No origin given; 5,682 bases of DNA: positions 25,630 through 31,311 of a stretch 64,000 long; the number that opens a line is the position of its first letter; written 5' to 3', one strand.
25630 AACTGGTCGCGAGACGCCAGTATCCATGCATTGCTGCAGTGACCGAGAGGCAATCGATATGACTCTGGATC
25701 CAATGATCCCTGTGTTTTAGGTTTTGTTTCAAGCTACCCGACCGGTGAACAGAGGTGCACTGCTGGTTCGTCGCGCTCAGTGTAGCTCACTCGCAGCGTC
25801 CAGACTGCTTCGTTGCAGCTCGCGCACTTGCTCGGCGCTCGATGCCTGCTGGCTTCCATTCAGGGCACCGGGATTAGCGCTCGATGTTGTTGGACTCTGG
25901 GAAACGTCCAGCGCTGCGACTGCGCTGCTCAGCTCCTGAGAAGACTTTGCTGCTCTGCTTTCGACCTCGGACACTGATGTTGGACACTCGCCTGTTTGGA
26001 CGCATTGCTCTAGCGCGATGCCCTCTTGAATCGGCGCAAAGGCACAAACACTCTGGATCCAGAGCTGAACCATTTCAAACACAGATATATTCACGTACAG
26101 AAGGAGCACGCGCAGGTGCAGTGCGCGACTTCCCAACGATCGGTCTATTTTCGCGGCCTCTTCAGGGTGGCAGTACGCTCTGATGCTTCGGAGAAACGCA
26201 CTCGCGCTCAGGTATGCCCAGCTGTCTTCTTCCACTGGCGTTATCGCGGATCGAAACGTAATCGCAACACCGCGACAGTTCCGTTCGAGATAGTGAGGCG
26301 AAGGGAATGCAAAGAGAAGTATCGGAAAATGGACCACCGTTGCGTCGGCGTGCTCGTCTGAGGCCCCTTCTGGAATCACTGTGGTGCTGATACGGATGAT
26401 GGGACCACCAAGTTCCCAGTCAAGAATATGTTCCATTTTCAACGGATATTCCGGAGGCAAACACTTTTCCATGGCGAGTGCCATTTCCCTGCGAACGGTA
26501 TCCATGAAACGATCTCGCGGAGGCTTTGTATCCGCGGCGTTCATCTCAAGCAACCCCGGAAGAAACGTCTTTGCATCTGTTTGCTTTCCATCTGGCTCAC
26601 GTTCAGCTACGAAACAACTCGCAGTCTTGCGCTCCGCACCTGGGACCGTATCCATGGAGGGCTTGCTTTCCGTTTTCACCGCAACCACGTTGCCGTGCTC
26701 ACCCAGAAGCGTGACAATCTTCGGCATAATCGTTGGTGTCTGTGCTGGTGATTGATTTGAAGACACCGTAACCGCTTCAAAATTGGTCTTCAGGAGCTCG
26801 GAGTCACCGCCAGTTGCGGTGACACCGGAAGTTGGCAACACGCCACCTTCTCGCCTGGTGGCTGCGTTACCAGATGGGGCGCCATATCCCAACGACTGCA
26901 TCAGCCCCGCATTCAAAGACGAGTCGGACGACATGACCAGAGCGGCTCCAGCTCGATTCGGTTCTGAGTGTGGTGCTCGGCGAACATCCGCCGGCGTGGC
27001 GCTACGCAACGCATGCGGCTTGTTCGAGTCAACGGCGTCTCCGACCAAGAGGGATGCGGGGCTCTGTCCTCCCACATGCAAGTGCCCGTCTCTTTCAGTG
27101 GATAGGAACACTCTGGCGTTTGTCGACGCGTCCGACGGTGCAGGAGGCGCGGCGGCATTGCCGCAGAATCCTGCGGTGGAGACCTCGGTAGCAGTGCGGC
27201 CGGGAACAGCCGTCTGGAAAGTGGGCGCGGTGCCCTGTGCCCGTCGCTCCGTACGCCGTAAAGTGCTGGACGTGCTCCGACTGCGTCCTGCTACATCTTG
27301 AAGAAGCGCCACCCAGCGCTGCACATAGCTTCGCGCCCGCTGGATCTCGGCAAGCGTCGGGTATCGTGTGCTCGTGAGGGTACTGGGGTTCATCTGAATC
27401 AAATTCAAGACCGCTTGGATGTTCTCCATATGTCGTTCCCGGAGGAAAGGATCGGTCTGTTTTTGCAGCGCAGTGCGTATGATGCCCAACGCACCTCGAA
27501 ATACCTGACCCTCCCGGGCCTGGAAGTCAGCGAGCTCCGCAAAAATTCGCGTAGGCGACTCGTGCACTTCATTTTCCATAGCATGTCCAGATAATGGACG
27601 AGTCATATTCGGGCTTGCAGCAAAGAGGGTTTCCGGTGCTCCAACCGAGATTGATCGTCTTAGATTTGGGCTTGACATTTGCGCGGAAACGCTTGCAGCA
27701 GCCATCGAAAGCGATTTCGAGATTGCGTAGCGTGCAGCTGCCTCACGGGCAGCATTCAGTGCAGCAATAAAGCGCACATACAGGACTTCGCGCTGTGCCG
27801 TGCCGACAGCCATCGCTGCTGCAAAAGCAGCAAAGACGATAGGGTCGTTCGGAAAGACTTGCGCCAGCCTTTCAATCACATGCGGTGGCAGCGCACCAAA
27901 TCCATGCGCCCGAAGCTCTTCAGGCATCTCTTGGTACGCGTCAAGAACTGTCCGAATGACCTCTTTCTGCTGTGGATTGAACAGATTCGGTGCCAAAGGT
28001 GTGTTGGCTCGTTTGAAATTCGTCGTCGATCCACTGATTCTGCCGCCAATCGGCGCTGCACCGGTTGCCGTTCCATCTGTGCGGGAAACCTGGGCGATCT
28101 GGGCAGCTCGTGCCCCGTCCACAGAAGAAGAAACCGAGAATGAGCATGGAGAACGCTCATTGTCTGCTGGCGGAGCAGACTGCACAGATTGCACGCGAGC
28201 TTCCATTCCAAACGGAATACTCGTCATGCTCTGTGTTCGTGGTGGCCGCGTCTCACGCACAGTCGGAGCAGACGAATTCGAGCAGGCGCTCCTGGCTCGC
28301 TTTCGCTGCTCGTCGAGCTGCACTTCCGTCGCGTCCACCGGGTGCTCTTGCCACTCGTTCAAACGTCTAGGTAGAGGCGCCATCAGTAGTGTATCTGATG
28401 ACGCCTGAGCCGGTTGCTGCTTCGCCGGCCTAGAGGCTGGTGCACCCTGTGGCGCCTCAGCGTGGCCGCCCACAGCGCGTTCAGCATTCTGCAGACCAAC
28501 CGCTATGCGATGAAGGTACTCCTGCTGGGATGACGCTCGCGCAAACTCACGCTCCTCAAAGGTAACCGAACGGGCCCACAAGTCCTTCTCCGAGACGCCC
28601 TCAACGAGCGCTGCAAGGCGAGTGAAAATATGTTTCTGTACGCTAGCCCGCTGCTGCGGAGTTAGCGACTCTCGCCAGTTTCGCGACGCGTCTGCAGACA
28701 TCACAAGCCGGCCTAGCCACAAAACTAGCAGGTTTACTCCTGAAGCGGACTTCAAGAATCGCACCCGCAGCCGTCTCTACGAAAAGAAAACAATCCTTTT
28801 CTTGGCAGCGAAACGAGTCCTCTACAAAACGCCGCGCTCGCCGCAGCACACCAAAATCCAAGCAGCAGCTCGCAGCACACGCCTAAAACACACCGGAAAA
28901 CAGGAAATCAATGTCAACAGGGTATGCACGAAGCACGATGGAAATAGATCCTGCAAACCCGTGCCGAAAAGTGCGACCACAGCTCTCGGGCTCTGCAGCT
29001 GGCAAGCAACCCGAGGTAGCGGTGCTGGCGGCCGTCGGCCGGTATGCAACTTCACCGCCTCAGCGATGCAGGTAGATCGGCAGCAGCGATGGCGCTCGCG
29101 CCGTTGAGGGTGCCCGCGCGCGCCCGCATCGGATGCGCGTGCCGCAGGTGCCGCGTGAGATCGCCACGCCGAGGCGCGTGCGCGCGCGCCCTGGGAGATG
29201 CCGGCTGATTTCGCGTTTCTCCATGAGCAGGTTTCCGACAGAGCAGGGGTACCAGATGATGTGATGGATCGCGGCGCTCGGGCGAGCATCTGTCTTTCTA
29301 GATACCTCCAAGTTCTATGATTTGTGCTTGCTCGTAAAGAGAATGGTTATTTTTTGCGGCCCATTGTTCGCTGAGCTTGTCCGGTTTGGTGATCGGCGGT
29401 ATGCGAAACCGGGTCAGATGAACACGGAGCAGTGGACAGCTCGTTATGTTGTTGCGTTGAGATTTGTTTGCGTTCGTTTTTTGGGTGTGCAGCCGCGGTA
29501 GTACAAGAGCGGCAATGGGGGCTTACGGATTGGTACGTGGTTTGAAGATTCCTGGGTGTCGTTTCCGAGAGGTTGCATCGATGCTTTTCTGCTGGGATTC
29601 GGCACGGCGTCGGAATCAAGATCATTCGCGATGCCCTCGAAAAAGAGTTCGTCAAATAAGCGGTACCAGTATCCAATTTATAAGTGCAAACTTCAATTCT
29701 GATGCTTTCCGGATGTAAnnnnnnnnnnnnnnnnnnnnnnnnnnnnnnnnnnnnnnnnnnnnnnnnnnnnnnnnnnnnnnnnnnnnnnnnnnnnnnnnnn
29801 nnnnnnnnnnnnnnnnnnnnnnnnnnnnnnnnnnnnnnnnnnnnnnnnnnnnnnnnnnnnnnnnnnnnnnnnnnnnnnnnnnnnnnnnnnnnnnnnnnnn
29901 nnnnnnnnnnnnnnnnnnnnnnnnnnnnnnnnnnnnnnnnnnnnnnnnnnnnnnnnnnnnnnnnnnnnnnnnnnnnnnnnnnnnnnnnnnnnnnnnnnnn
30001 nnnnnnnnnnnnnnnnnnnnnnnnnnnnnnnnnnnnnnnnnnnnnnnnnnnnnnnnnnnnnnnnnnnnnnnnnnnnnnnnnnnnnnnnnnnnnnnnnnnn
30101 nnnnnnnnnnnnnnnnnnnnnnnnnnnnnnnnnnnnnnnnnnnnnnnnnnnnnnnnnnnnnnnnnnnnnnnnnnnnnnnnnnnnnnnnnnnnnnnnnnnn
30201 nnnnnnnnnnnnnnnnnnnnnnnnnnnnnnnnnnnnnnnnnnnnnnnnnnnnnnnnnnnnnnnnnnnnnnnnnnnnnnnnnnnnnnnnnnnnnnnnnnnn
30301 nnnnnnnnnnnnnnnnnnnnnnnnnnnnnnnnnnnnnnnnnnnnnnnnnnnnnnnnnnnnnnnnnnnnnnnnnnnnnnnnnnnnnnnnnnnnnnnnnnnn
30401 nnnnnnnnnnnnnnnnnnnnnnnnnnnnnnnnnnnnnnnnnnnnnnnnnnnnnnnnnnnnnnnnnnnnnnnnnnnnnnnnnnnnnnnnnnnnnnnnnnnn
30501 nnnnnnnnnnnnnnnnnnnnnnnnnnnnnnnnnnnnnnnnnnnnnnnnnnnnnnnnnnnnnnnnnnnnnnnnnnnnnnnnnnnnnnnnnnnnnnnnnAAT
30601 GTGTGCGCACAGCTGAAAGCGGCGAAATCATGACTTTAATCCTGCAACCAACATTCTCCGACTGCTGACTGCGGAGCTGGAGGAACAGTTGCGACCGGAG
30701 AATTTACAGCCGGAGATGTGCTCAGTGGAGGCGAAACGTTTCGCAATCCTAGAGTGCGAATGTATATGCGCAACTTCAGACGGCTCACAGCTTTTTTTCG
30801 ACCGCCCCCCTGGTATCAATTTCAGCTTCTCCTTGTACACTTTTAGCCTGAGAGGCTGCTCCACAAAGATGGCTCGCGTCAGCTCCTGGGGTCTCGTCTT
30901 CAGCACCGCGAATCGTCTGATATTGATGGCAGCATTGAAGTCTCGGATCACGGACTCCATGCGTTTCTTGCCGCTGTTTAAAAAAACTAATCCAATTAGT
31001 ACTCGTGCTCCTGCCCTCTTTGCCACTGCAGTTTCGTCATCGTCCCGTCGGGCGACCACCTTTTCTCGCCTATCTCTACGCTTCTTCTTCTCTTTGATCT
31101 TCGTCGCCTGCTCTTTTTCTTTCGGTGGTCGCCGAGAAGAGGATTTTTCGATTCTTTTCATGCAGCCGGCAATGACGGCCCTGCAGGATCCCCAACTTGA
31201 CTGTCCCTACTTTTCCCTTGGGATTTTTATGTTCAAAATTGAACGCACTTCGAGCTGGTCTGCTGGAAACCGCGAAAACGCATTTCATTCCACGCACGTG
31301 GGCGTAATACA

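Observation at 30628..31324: Dispersed, diverged two-copy element encoding a basic protein with a TnpB/Fanzor-like RuvC-III motif (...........)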

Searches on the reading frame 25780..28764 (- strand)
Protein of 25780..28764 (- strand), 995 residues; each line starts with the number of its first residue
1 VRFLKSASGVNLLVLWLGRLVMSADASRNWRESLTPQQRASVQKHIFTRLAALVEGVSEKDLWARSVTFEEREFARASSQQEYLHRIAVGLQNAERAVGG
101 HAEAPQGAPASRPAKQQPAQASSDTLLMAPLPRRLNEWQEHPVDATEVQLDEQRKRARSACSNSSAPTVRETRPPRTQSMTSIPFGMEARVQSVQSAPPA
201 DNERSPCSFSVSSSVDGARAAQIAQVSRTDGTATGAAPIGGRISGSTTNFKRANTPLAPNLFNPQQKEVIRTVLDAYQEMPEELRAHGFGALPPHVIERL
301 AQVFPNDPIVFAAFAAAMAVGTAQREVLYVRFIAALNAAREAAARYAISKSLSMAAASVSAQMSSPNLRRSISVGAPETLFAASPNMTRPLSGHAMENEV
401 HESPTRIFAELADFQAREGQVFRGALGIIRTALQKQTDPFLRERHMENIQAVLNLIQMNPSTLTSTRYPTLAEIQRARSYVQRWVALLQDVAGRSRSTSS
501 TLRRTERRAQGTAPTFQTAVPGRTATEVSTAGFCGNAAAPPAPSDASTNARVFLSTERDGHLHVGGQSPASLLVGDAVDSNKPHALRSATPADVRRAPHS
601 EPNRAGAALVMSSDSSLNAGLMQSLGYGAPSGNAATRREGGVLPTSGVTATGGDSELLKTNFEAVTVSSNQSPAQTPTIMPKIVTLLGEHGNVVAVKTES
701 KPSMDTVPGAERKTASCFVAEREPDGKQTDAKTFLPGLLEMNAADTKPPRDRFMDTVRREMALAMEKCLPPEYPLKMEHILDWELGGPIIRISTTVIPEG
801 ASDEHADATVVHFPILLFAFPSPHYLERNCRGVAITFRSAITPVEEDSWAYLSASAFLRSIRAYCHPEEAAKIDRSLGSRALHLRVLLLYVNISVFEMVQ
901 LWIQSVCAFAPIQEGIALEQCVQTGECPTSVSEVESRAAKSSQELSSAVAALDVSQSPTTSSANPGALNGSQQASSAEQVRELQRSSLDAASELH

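Call 20: search_protein_families(library=pfam, proteins=[window:25780-28764:-], max_evalue=0.001)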
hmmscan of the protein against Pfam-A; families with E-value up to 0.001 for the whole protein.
window:25780-28764:- (995 aa): 1 family
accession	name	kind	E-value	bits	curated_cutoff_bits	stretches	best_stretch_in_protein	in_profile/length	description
PF16987.10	KIX_2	-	1.5e-06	28.4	25.6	1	28-88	2-66/83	KIX domain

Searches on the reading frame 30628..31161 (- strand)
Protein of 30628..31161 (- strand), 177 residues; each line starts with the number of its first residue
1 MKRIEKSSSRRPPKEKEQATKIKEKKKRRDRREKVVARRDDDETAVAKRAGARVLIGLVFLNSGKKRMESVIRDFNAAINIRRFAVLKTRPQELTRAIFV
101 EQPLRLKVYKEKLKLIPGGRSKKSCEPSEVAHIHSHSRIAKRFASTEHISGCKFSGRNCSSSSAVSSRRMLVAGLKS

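Call 7: search_protein_families(library=pfam, proteins=[window:30628-31161:-], max_evalue=10)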
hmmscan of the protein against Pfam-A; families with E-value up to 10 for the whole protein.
window:30628-31161:- (177 aa): 1 family
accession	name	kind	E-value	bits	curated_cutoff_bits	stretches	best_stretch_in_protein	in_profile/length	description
PF09831.14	DUF2058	-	0.13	12.8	25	1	8-97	30-117/174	Uncharacterized protein conserved in bacteria (DUF2058)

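Call 8: search_protein_families(library=ncbifam, proteins=[window:30628-31161:-], max_evalue=10)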
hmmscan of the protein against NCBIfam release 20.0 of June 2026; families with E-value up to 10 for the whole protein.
window:30628-31161:- (177 aa): 0 families
